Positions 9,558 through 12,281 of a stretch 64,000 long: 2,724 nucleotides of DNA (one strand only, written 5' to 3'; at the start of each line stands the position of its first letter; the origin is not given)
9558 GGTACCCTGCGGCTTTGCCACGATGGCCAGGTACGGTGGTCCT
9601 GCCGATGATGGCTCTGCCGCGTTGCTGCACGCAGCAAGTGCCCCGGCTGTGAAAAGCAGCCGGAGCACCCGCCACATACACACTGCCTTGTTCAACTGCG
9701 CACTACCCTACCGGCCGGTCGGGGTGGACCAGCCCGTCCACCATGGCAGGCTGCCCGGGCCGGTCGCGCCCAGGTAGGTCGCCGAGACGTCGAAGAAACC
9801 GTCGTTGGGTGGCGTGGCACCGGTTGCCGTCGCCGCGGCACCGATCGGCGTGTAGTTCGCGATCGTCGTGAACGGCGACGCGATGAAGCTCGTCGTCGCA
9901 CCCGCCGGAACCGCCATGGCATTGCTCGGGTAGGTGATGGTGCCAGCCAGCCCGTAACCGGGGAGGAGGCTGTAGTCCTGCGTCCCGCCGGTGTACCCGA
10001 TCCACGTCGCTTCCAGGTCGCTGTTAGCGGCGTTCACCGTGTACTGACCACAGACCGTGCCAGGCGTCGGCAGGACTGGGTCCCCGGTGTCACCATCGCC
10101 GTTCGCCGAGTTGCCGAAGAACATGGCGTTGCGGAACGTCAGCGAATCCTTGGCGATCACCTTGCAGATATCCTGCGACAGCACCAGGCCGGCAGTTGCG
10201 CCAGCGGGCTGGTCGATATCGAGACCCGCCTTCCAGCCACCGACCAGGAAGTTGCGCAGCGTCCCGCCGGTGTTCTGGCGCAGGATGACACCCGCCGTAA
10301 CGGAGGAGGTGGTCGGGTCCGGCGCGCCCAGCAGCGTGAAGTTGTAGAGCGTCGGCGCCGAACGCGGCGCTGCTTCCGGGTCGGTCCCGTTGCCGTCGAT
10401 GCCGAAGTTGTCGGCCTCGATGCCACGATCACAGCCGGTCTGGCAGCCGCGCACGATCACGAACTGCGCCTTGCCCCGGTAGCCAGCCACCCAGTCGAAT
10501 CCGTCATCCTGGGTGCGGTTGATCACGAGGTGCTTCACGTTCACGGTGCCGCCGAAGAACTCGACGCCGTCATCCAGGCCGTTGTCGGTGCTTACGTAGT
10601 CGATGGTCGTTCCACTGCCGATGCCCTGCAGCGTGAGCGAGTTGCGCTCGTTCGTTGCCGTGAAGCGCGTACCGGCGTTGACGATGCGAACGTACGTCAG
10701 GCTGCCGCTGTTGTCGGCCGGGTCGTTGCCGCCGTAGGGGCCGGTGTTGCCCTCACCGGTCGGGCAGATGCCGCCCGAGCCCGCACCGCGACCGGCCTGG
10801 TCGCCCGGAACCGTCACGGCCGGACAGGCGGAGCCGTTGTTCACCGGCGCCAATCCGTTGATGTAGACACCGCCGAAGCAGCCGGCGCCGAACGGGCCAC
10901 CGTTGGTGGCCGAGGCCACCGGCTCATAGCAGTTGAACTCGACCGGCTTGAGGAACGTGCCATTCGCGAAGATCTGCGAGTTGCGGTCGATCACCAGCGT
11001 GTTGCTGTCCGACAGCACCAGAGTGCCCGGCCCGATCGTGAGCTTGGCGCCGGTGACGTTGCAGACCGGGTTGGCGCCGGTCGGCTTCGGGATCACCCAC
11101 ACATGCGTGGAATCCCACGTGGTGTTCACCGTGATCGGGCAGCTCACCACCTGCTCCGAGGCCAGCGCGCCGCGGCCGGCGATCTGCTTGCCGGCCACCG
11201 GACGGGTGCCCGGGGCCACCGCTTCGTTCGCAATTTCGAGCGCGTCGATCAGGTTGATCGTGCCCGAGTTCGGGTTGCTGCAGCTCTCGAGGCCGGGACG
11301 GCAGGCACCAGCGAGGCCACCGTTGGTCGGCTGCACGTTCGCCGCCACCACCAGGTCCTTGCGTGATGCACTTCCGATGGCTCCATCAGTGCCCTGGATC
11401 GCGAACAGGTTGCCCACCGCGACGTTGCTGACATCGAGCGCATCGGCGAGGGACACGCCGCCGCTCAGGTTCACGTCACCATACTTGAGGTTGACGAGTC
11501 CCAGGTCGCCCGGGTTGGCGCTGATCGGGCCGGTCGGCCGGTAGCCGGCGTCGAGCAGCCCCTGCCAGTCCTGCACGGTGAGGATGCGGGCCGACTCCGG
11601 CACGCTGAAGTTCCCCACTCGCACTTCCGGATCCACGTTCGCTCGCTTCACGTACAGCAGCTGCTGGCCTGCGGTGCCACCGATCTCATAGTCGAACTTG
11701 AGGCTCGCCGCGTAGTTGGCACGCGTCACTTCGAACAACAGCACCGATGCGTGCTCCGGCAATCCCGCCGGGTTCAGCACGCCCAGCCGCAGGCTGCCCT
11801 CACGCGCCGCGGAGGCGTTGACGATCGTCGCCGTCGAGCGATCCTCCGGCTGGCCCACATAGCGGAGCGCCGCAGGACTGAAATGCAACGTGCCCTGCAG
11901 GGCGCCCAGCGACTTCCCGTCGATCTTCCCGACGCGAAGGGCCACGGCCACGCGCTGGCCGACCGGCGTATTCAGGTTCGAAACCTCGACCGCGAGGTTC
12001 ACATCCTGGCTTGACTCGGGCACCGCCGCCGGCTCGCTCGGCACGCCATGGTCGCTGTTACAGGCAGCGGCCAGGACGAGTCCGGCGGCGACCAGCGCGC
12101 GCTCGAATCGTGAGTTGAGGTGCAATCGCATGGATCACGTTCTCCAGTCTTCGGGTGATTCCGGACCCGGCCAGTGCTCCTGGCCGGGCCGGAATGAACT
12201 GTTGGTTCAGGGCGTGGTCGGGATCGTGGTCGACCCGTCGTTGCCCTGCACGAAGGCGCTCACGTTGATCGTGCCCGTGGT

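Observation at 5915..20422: TonB-dependent receptor heads a translationally coupled operon of giant lipoproteins with cohesin-like, dockerin-like, PKD and FN3 modules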

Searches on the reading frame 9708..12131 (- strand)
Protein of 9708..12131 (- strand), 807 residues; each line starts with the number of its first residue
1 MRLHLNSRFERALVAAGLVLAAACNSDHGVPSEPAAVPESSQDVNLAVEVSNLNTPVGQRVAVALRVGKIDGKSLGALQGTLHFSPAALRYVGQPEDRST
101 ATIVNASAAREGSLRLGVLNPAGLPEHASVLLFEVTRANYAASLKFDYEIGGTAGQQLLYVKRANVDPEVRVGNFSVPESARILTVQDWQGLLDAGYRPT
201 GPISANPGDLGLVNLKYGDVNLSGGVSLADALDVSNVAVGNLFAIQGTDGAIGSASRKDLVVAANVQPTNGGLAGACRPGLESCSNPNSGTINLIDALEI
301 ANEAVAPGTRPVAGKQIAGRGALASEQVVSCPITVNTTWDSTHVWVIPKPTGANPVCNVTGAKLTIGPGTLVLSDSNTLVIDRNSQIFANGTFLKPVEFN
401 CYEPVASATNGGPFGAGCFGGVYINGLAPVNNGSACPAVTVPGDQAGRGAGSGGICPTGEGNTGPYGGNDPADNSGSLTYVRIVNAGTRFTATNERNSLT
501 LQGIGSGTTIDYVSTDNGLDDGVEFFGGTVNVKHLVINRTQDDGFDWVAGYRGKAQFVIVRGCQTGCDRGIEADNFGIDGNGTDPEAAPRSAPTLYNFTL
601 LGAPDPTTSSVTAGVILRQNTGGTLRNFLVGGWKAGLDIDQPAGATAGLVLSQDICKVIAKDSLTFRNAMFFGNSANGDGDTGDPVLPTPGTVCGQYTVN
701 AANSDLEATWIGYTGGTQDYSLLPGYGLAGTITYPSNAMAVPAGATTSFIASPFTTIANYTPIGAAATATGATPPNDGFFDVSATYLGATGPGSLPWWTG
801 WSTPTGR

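Call 5: search_protein_families(library=pfam, proteins=[window:9708-12131:-], max_evalue=0.1)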
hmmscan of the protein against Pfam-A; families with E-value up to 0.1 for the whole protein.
window:9708-12131:- (807 aa): 0 families

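Call 6: search_protein_families(library=ncbifam, proteins=[window:9708-12131:-], max_evalue=0.1)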
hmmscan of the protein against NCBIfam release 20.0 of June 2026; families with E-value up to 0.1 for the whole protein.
window:9708-12131:- (807 aa): 0 families

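Call 7: search_solved_structures(query=window:9708-12131:-, max_evalue=1, show_alignments=2)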
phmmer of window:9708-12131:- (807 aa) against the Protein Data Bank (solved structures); distinct sequences matched with E-value up to 1: 0.
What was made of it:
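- Tried and rejected: A direct PDB sequence search with the 807-aa protein found nothing (call 7).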

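Call 11: find_homologous_proteins(query=window:9708-12131:-, max_evalue=0.00001)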
Query window:9708-12131:- (807 aa): 16 proteins with E <= 0.00001 among 8000 candidates.
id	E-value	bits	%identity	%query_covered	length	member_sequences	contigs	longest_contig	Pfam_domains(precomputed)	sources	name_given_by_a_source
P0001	0.0e+0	1673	92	100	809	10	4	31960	PF28492.1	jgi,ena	-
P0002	0.0e+0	1264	72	99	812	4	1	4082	PF28492.1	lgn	-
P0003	7.4e-207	707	51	96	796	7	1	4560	PF28492.1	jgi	jgi:hypothetical protein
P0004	8.6e-206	704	50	96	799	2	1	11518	PF28492.1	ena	-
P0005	3.4e-204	699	50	94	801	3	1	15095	PF28492.1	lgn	-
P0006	2.0e-191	656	47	95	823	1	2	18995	PF28492.1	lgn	-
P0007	1.8e-130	455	39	100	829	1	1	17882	PF28492.1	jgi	jgi:hypothetical protein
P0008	2.6e-127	444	40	95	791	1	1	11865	PF28492.1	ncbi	ncbi:MAG: hypothetical protein ABI613_06680 [Gemmatimonadota bacterium]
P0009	2.2e-113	398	38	35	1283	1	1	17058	PF28492.1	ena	-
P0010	2.2e-113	398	38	35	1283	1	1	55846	PF28492.1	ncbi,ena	-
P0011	1.6e-112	395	38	35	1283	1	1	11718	PF28492.1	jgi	jgi:hypothetical protein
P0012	2.3e-92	329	35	94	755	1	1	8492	PF28492.1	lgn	-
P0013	5.6e-65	238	34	92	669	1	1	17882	PF28492.1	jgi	jgi:hypothetical protein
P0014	1.8e-54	203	30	36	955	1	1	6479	PF28492.1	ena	-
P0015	3.0e-27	113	35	36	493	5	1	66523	PF28492.1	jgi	jgi:hypothetical protein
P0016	3.4e-19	87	34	19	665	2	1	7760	PF28492.1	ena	-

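Call 14: find_encoding_contigs(protein=P0007, flank=10000, max_places=2)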
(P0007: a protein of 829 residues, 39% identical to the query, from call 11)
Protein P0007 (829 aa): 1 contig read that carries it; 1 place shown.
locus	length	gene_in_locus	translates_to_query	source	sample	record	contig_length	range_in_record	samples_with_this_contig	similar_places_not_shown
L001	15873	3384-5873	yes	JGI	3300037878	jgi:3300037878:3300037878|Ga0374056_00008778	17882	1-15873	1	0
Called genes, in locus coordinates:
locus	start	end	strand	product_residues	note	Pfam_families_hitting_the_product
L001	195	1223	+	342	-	PF13620:CarboxypepD_reg (weak)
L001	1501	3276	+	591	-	-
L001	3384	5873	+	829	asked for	PF28492:Beta_helix_4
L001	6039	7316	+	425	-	-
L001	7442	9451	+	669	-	PF28492:Beta_helix_4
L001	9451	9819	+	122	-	-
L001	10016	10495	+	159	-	PF10604:Polyketide_cyc2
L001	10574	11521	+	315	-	PF12146:Hydrolase_4, PF00561:Abhydrolase_1, PF12697:Abhydrolase_6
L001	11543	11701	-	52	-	PF03597:FixS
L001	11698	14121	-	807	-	PF12156:ATPase-cat_bd, PF00403:HMA, PF00122:E1-E2_ATPase, PF00702:Hydrolase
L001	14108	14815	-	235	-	PF13386:DsbD_2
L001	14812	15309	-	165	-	PF05751:FixH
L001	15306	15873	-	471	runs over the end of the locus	PF12801:Fer4_5, PF12838:Fer4_7 (faint), PF13187:Fer4_9 (faint), PF13534:Fer4_17 (faint), PF13183:Fer4_8 (faint), PF13746:Fer4_18, PF11614:FixG_C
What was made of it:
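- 9708..12131 (-): 807-aa 'A-type' lipoprotein: lipobox, cohesin (aa ~40-195, nt 11547-12014), dockerin-like module (aa 203-321, nt 11169-11525), and a Beta_helix_4 domain (aa ~325-807, nt 9711-11159) with intact acidic motifs. Precomputed Pfam PF28492 on homologues (call 11), named Beta_helix_4 (call 14).
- Tried and rejected: The family name came only from precomputed annotations (call 14).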

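Call 15: find_encoding_contigs(protein=P0006, flank=10000, max_places=2)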
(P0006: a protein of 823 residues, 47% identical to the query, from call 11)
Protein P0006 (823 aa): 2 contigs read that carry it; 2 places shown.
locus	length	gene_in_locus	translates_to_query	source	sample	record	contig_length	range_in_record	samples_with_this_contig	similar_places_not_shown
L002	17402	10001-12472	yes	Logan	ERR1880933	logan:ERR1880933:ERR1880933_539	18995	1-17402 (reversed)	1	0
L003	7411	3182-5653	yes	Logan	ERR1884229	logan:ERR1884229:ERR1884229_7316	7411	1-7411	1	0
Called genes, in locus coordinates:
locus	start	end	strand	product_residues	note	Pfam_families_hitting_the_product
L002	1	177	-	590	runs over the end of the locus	?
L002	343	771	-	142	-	-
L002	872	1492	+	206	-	-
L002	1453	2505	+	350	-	PF00561:Abhydrolase_1, PF12146:Hydrolase_4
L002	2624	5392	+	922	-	PF13620:CarboxypepD_reg, PF13715:CarbopepD_reg_2, PF07715:Plug (weak), PF14905:OMP_b-brl_3 (weak)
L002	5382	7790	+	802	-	PF00801:PKD, PF18911:PKD_4, PF22352:K319L-like_PKD, PF00801:PKD, PF18911:PKD_4, PF22352:K319L-like_PKD (weak)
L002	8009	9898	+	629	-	-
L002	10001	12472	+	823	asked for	PF28492:Beta_helix_4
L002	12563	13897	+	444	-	-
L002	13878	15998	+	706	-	PF28492:Beta_helix_4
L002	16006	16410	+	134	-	-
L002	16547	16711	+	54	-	-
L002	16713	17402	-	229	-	?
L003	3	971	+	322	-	?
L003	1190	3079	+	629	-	-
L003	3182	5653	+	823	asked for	PF28492:Beta_helix_4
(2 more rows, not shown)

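Call 16: find_encoding_contigs(protein=P0010, flank=10000, max_places=2)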
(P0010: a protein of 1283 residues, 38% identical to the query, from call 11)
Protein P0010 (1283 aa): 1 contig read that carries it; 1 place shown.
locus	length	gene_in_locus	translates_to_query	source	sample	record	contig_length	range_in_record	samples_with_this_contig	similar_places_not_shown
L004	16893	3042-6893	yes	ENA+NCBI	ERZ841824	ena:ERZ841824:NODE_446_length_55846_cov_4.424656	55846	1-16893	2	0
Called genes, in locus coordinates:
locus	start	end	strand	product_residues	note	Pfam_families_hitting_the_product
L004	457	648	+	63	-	PF05930:Phage_AlpA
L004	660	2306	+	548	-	PF09250:Prim-Pol, PF08708:PriCT_1 (weak), PF13481:AAA_25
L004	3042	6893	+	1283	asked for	PF28492:Beta_helix_4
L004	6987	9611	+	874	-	PF07715:Plug, PF00593:TonB_dep_Rec_b-barrel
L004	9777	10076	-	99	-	-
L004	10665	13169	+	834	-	PF07715:Plug, PF00593:TonB_dep_Rec_b-barrel, PF14905:OMP_b-brl_3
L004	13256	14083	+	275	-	PF12802:MarR_2 (faint)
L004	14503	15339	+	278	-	PF03976:PPK2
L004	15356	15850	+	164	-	PF00293:NUDIX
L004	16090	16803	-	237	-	PF00072:Response_reg, PF00486:Trans_reg_C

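Call 17: find_encoding_contigs(protein=P0015, flank=10000, max_places=2)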
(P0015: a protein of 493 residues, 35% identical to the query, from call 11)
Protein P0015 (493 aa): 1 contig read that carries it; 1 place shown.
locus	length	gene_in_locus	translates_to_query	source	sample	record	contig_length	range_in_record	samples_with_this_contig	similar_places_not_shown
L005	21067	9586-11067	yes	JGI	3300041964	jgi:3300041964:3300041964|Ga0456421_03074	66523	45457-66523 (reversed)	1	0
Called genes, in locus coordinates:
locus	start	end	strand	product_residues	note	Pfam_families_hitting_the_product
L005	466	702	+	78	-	-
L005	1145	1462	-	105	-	-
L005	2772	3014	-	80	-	-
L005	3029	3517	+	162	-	PF00665:rve, PF13610:DDE_Tnp_IS240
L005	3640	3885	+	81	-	PF21834:DUF6894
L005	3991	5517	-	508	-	PF00989:PAS, PF13188:PAS_8 (faint), PF13426:PAS_9 (faint), PF08448:PAS_4, PF00512:HisKA, PF02518:HATPase_c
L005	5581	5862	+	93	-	-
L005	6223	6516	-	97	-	PF04226:Transgly_assoc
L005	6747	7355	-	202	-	PF02397:Bac_transf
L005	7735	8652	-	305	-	PF00535:Glycos_transf_2, PF13641:Glyco_tranf_2_3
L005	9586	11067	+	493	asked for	PF28492:Beta_helix_4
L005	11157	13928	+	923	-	PF07715:Plug, PF00593:TonB_dep_Rec_b-barrel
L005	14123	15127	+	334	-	PF13668:Ferritin_2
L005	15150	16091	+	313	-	PF13668:Ferritin_2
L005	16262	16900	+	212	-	PF01464:SLT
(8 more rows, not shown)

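Call 18: find_encoding_contigs(protein=P0008, flank=10000, max_places=2)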
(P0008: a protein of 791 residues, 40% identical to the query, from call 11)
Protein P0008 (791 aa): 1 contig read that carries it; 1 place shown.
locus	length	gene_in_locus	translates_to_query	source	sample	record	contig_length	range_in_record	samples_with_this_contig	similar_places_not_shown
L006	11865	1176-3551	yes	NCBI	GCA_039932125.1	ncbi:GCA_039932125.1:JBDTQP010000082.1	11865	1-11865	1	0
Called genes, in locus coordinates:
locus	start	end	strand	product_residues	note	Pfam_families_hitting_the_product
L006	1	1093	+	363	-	PF13620:CarboxypepD_reg (faint)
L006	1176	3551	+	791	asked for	PF28492:Beta_helix_4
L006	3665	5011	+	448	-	-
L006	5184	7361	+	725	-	PF28492:Beta_helix_4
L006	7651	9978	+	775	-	PF06739:SBBP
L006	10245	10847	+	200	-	PF00989:PAS, PF13188:PAS_8 (faint), PF08448:PAS_4, PF13426:PAS_9 (weak), PF08447:PAS_3 (weak)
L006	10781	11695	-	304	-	PF19459:DUF5996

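Call 28: predict_structure(alignment_id=A1)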
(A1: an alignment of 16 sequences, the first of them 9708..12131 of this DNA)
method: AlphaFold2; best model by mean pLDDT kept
length: 807 residues; sequences in the alignment: 16
mean_pLDDT: 70.6   pTM: 0.58
mean pLDDT of the five models: 70.6, 68.9, 67.1, 64.7, 63.9
residues with pLDDT >= 90: 173; 70-90: 313; 50-70: 139; < 50: 182
segments of 3 or more residues with pLDDT < 50: 1-36, 197-225, 245-290, 308-324, 646-662, 726-728, 764-770, 785-807
pLDDT, mean of each block of 10 residues (from residue 1): 38 45 31 43 88 93 91 88 94 84 87 91 88 94 90 74 84 87 83 57 35 34 50 77 48 33 32 33 35 71 58 31 64 93 83 81 89 88 94 74 69 74 93 81 83 78 86 92 86 81 94 87 92 88 88 90 74 70 65 87 79 80 81 84 49 45 67 81 60 55 68 65 54 64 69 63 48 74 51 41 33
secondary structure, 60 per line:
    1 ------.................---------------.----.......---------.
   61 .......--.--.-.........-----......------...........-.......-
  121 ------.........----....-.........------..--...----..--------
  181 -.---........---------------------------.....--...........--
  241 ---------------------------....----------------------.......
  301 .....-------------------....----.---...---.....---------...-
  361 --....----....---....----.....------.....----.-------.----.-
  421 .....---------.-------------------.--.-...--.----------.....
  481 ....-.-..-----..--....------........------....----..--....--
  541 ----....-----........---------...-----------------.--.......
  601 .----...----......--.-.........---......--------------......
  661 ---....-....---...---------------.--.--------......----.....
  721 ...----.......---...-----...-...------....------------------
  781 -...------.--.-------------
elements in order (helices of 4 or more, strands of 3 or more residues): H7-23 E44-50 E60-67 E75-83 E89-94 E101-105 H106-111 E113-119 E127-135 H140-143 E145-153 E164-166 H186-193 H221-224 H228-238 H268-271 H294-305 E325-328 E337-339 E343-347 E357-359 E363-366 E371-374 E378-381 E386-390 E397-401 E421-425 E476-484 E499-502 E509-516 E523-526 E535-538 E545-548 E554-561 E571-573 E594-601 E613-618 E623-631 E635-640 H655-660 E664-667 E669-672 E676-678 H706-711 E716-723 E728-734 E738-740 E750-752 E759-762
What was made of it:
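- On Cohesin domain (Pfam PF00963): For the N-terminal domain of the 807-aa protein, AF2 pLDDT is 84-94 (call 28).
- On Beta_helix_4 (Pfam PF28492): AF2 predicts a beta-rich repetitive domain (call 28).
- The full-length model left the dockerin region below pLDDT 50 (call 28). The full-length AF2 model did not place the dockerin confidently on the cohesin; its pLDDT was below 50 (call 28).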

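Call 30: fold_search(model_id=the predicted structure, library=pdb)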
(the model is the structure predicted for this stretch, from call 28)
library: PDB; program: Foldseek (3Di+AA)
matches with E <= 10: 1559; with E <= 0.001: 51
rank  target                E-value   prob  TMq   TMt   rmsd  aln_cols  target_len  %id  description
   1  2jh2_B                2.0e-05  1.00  0.13  0.63   6.0       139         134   16  X-ray crystal structure of a cohesin-like module from Clostridium perfringens (released 2007-11-06)
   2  2ccl_A                3.0e-05  1.00  0.13  0.54   9.7       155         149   17  THE S45A, T46A MUTANT OF THE TYPE I COHESIN-DOCKERIN COMPLEX FROM THE CELLULOSOME OF CLOSTRIDIUM THERMOCELLUM (released 2007-02-13)
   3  5k39_A                3.8e-05  1.00  0.12  0.46   6.0       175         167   12  THE TYPE II COHESIN DOCKERIN COMPLEX FROM CLOSTRIDIUM THERMOCELLUM (released 2017-03-29)
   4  2b59_A                4.9e-05  1.00  0.13  0.50   6.1       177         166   11  The type II cohesin dockerin complex (released 2005-10-11)
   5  4fl4_B                5.1e-05  1.00  0.12  0.50   5.3       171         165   10  Scaffoldin conformation and dynamics revealed by a ternary complex from the Clostridium thermocellum cellulosome (released 2012-06-27)
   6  3fnk_B                5.4e-05  1.00  0.12  0.47   7.5       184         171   14  Crystal structure of the second type II cohesin module from the cellulosomal adaptor ScaA scaffoldin of Acetivibrio ce (released 2009-06-23)
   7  4ums                  5.4e-05  1.00  0.13  0.52   9.0       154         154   13  The crystal structure of the seventh ScaB type I cohesin from Pseudobacteroides cellulosolvens (released 2015-05-06)
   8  2jh2_C                6.5e-05  1.00  0.11  0.61   7.3       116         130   15  X-ray crystal structure of a cohesin-like module from Clostridium perfringens (released 2007-11-06)
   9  2jh2_A                7.9e-05  1.00  0.13  0.68   4.6       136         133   17  X-ray crystal structure of a cohesin-like module from Clostridium perfringens (released 2007-11-06)
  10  4wi0_A                8.3e-05  1.00  0.12  0.49   6.3       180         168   13  Crystal structure of Coh3ScaB-XDoc_M2ScaA complex: A C-terminal interface mutant of type II Cohesin-X-Dockerin complex (released 2015-10-07)
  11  3fnk_C                9.6e-05  1.00  0.12  0.48   6.9       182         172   14  Crystal structure of the second type II cohesin module from the cellulosomal adaptor ScaA scaffoldin of Acetivibrio ce (released 2009-06-23)
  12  3ghp_B                1.0e-04  1.00  0.12  0.44  10.8       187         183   14  Structure of the second type II cohesin module from the adaptor ScaA scaffoldin of Acetivibrio cellulolyticus (includi (released 2009-06-23)
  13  3fnk_A                1.2e-04  1.00  0.12  0.47   7.3       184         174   14  Crystal structure of the second type II cohesin module from the cellulosomal adaptor ScaA scaffoldin of Acetivibrio ce (released 2009-06-23)
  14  3ul4_A                1.4e-04  1.00  0.12  0.54   5.6       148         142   11  Crystal structure of Coh-OlpA(Cthe_3080)-Doc918(Cthe_0918) complex: A novel type I Cohesin-Dockerin complex from Clost (released 2012-11-28)
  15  2bm3                  1.4e-04  1.00  0.12  0.50   5.7       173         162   10  Structure of the Type II cohesin from Clostridium thermocellum SdbA (released 2005-03-10)
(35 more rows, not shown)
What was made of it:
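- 9708..12131 (-): Foldseek PDB top 44 hits are all cohesins (call 30).
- On Cohesin domain (Pfam PF00963): The top 44 Foldseek PDB hits are cohesins, E 2e-5 to 7e-4, TM-score (target-normalised) up to 0.68 (call 30).
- Closest known: Cellulosome cohesin-dockerin assembly. Same: Cohesin beta-sandwich fold (call 30).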

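Call 40: find_related_loci(query=A3, collection=genome_contigs, flank=10000)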
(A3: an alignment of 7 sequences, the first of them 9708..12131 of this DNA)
Query A3 (807 aa) in genome_contigs; peptide patterns used: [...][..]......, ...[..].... (x = any residue, [..] = any of these).
172 stretches matched a pattern; 43 encode a relative of the query (tblastn E <= 1e-3); 39 distinct loci.
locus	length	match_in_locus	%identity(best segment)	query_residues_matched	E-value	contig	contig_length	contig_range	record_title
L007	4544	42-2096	56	174-807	0e+0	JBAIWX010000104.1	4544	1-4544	MAG: Gemmatimonadales bacterium isolate bin_136 c_000007711261, whole genome shotgun sequence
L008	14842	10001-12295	42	31-804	1e-155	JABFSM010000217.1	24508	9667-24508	MAG: Gemmatimonadales bacterium isolate WB-IL-12 seq_910, whole genome shotgun sequence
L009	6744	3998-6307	41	16-804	9e-147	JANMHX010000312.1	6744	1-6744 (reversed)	MAG: Gemmatimonadota bacterium isolate OTE_70_metabat_16 OTE_70_k141_1163028, whole genome shotgun sequence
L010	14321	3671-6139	40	1-804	4e-144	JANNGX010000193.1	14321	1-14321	MAG: Gemmatimonadales bacterium isolate SOY_6_C_metabat_360 SOY_6_C_k141_1886722, whole genome shotgun sequence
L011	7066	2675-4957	41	24-804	2e-135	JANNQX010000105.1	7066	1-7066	MAG: Gemmatimonadota bacterium isolate SOY_31_metabat_400 SOY_31_k141_580152, whole genome shotgun sequence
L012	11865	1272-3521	40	34-802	1e-134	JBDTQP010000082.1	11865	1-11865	MAG: Gemmatimonadota bacterium isolate cluster3_bin.224 NODE_23470_length_11865_cov_6.633785, whole genome shotgun seque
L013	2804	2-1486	43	293-804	2e-109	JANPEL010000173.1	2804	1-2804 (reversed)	MAG: Gemmatimonadota bacterium isolate VAR_78_metabat_238 VAR_78_k141_2042542, whole genome shotgun sequence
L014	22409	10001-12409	42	2-804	5e-149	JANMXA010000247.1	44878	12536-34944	MAG: Gemmatimonadota bacterium isolate OTE_88_metabat_202 OTE_88_k141_453889, whole genome shotgun sequence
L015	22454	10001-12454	35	350-802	2e-52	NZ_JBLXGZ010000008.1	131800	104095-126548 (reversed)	MAG: Kordiimonas sp. isolate ET05-09 T05maxbin_out.036_metabat.2RE.5K@8, whole genome shotgun sequence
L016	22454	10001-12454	35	355-802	4e-52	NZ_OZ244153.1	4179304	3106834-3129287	MAG: Kordiimonas sp. isolate def65876-ef31-448d-83e5-856ba072f58d chromosome 1, complete sequence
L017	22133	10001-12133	43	350-643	3e-51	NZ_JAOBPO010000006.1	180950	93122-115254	Kordiimonas aquimaris strain JCM 16665 JCM16665_6, whole genome shotgun sequence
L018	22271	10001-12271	40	362-677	4e-51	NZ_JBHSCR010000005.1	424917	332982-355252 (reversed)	Kordiimonas lipolytica strain CGMCC 1.15304 soapdenovo_K_83_5, whole genome shotgun sequence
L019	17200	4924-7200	40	350-677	1e-50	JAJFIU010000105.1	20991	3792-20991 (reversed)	MAG: Alphaproteobacteria bacterium isolate OFTM305 OFTM305_104, whole genome shotgun sequence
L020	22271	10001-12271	38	350-677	2e-50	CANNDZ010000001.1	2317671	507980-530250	uncultured Kordiimonas sp. isolate 176-3Z.fasta genome assembly, contig: NODE_1, whole genome shotgun sequence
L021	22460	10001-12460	36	362-802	2e-52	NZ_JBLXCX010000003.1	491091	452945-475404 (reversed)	MAG: Kordiimonas sp. isolate ES17-10 S17maxbin_out.042RE.5K@3, whole genome shotgun sequence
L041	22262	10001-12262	33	325-672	5e-36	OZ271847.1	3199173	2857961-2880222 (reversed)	MAG: Balneola sp. isolate 79905c07-08d8-47fe-a085-cffe0b39a0e8 genome assembly, chromosome: 1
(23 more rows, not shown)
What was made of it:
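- Tried and rejected: A full-length A-type alignment worked (call 40).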
